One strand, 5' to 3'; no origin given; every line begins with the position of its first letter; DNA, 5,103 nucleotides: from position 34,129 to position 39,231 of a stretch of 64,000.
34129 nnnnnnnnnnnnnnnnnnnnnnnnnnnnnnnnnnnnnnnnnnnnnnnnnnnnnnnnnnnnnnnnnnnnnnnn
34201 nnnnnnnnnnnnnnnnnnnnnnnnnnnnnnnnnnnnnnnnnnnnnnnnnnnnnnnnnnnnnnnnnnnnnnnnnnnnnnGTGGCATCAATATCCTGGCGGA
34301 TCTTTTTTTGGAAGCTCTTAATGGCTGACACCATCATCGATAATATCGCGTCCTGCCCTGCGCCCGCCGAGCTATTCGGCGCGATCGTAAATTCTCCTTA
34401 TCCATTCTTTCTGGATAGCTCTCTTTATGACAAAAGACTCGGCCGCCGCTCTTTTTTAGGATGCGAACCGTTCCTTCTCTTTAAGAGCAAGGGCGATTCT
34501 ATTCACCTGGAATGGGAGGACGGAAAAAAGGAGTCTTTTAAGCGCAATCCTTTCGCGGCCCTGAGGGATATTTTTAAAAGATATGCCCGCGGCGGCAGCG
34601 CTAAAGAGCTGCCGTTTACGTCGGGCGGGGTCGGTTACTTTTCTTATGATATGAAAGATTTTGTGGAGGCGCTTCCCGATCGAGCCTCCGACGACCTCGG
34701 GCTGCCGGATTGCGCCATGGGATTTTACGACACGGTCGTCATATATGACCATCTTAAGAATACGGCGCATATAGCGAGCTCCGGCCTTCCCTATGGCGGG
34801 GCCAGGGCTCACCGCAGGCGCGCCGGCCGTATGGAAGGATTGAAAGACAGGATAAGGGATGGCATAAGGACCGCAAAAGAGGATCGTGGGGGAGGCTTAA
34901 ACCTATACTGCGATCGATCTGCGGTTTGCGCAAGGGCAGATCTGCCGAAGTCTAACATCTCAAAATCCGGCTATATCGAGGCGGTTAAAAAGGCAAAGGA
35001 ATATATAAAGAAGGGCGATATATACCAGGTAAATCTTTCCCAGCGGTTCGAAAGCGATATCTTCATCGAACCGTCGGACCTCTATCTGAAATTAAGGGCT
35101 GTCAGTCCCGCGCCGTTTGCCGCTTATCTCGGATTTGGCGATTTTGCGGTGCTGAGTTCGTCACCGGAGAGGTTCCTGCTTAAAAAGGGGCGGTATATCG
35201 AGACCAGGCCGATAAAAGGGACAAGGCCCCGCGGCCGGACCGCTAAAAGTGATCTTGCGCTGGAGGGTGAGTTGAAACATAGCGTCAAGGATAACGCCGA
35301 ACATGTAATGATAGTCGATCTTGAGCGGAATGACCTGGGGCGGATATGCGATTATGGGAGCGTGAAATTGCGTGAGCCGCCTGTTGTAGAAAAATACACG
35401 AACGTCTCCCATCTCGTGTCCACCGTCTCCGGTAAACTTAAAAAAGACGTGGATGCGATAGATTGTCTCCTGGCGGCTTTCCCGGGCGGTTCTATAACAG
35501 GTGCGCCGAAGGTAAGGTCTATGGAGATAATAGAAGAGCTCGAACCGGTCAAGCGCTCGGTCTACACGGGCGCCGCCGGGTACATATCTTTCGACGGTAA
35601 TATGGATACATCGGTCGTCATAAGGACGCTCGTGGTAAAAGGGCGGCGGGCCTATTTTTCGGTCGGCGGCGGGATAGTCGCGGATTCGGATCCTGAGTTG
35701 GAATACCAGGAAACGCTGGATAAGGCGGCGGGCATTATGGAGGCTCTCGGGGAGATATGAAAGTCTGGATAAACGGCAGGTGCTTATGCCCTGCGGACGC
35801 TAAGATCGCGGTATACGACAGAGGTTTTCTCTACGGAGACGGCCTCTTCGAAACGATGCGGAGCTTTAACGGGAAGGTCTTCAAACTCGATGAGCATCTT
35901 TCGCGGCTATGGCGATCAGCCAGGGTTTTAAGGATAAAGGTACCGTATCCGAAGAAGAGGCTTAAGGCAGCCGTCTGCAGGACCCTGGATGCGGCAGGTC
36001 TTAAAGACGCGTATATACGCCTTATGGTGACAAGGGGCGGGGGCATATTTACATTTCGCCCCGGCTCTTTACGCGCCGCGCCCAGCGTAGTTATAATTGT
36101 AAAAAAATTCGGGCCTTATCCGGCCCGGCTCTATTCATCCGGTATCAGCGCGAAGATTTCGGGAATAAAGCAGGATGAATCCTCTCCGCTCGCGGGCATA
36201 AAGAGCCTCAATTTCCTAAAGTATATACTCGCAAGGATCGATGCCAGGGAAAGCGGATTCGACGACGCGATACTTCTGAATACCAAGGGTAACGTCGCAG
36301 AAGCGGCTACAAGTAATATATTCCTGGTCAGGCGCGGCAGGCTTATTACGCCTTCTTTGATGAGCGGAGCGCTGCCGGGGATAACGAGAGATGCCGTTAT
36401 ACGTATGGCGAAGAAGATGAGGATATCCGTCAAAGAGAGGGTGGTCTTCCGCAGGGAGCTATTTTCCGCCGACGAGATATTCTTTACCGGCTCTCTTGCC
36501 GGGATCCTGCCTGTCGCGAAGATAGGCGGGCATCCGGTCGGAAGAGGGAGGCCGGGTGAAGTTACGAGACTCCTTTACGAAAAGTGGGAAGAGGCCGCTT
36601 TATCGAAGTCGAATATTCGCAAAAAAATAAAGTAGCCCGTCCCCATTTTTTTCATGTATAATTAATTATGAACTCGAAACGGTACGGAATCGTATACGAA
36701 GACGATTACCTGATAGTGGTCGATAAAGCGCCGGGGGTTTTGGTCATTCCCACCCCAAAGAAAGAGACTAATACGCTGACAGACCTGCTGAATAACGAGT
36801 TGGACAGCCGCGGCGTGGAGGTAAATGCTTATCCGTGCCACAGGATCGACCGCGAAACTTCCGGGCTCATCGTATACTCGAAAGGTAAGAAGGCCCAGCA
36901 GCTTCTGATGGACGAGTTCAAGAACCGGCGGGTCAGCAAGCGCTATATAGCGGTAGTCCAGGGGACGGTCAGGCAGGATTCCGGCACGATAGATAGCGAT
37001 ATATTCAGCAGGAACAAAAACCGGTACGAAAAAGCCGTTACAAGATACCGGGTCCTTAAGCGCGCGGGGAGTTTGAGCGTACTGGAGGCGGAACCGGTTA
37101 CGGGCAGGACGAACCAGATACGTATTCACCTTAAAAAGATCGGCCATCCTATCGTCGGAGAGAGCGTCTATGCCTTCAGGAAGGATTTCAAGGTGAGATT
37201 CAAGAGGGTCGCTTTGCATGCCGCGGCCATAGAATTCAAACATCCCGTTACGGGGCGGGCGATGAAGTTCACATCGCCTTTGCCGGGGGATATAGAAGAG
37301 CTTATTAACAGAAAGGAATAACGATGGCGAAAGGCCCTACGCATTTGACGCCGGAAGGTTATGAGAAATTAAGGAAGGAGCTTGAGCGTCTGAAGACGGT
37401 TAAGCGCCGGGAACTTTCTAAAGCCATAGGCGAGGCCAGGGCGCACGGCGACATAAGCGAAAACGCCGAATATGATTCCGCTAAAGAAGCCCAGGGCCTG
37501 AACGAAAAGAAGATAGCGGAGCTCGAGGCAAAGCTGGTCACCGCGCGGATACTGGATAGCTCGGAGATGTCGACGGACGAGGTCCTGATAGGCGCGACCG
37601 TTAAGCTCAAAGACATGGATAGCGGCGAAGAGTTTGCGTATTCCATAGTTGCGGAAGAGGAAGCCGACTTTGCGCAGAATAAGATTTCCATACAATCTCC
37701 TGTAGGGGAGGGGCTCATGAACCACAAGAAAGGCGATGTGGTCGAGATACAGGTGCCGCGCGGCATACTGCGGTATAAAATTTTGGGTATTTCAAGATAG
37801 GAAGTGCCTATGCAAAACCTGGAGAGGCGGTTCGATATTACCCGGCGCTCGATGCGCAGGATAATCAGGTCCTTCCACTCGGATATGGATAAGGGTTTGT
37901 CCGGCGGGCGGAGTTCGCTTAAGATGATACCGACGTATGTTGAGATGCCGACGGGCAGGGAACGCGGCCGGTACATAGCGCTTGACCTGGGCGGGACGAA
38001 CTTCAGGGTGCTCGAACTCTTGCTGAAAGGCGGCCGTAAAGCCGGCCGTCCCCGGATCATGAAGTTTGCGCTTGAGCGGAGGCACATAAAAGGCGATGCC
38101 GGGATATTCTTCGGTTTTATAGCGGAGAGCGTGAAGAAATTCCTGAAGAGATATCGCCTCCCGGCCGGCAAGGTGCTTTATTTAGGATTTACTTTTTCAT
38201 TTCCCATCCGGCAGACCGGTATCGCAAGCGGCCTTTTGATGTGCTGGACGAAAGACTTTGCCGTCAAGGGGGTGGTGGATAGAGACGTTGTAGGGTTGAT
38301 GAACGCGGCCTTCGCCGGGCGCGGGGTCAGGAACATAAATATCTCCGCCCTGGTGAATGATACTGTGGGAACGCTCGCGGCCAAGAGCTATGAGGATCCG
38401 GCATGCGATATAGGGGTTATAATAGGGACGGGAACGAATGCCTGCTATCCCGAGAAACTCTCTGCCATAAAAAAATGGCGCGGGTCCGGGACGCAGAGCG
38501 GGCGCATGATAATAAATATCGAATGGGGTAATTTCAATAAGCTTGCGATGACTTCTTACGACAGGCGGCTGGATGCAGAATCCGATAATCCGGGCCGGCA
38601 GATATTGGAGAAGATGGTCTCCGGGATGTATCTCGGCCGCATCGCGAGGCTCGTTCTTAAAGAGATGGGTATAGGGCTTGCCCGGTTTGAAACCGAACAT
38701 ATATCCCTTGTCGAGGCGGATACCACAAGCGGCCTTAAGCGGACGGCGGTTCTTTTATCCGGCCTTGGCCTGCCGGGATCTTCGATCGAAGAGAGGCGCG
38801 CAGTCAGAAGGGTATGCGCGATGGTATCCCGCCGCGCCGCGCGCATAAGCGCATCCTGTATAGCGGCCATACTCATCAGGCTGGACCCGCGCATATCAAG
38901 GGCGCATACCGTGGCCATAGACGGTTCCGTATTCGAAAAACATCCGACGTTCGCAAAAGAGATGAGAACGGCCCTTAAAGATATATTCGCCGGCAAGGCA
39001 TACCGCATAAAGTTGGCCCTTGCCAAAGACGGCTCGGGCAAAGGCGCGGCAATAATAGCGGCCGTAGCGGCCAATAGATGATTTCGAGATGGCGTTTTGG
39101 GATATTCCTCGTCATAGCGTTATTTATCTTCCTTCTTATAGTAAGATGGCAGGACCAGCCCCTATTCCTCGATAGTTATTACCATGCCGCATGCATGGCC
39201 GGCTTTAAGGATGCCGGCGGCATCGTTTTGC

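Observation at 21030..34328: Group-4 Mbh/Mrp-type [NiFe] hydrogenase fronted by a sulfhydrogenase beta/gamma (AsrA/AsrB)-like module: a possible NAD(P)H-linked ion-pumping hydrogenase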

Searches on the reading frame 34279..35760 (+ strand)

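Call 4: search_protein_families(library=pfam, proteins=[window:34279-35760:+])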
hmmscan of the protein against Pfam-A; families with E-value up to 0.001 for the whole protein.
window:34279-35760:+ (493 aa): 2 families
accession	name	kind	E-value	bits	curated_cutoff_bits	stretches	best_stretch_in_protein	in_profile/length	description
PF00425.24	Chorismate_bind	-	5.7e-93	311.6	27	1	229-482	2-257/257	chorismate binding enzyme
PF04715.19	Anth_synt_I_N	-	5.3e-34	117.9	23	1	29-164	5-139/140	Anthranilate synthase component I, N terminal region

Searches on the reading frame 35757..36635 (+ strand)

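Call 4: search_protein_families(library=pfam, proteins=[window:35757-36635:+])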
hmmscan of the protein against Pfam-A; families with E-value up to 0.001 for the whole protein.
window:35757-36635:+ (292 aa): 1 family
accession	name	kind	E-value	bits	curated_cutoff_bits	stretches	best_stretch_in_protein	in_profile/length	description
PF01063.24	Aminotran_4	-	6e-64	216.4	28.5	1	29-256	1-223/223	Amino-transferase class IV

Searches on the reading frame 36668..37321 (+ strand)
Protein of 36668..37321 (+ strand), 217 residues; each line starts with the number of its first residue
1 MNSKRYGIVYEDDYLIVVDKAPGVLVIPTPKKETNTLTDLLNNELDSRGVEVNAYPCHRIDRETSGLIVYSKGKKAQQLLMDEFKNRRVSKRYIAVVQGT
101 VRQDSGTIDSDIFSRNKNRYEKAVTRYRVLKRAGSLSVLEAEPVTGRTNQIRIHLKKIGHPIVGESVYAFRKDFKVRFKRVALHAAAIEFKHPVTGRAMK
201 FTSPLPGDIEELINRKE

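Call 42: search_protein_families(library=pfam, proteins=[window:36668-37321:+], max_evalue=0.00001)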
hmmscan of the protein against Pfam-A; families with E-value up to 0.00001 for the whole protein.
window:36668-37321:+ (217 aa): 1 family
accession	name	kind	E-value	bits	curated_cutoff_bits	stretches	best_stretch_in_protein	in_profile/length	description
PF00849.27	PseudoU_synth_2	-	2.7e-31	109.3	26.8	1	14-156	1-151/152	RNA pseudouridylate synthase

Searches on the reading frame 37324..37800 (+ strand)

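Call 42: search_protein_families(library=pfam, proteins=[window:37324-37800:+], max_evalue=0.00001)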
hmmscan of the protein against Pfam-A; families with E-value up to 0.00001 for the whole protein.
window:37324-37800:+ (158 aa): 2 families
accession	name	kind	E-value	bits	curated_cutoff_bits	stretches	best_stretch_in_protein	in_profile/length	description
PF03449.20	GreA_GreB_N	-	3.2e-28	98.2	24.5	1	8-76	3-71/71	Transcription elongation factor, N-terminal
PF01272.25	GreA_GreB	-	1.1e-26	93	26.9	1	83-157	2-76/77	Transcription elongation factor, GreA/GreB, C-term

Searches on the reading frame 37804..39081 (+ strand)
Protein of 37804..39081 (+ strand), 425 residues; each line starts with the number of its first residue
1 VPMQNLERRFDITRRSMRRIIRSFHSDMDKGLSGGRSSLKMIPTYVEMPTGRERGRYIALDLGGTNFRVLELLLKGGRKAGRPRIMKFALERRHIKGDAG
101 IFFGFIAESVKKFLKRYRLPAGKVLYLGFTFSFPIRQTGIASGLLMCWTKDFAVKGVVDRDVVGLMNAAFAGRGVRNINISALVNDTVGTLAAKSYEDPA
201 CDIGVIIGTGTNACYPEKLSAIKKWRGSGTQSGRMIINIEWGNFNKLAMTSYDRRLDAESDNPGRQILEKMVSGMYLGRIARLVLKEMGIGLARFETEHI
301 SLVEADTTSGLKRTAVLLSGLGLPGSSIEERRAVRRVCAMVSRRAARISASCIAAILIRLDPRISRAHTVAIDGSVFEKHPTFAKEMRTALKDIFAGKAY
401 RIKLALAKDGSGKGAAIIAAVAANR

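Call 42: search_protein_families(library=pfam, proteins=[window:37804-39081:+], max_evalue=0.00001)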
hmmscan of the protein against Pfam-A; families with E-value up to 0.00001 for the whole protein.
window:37804-39081:+ (425 aa): 2 families
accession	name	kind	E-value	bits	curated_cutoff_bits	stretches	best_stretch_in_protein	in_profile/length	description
PF03727.22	Hexokinase_2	-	8.7e-72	241.8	24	1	203-421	2-242/242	Hexokinase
PF00349.27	Hexokinase_1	-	2.5e-58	197.6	24.3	1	3-196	2-201/201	Hexokinase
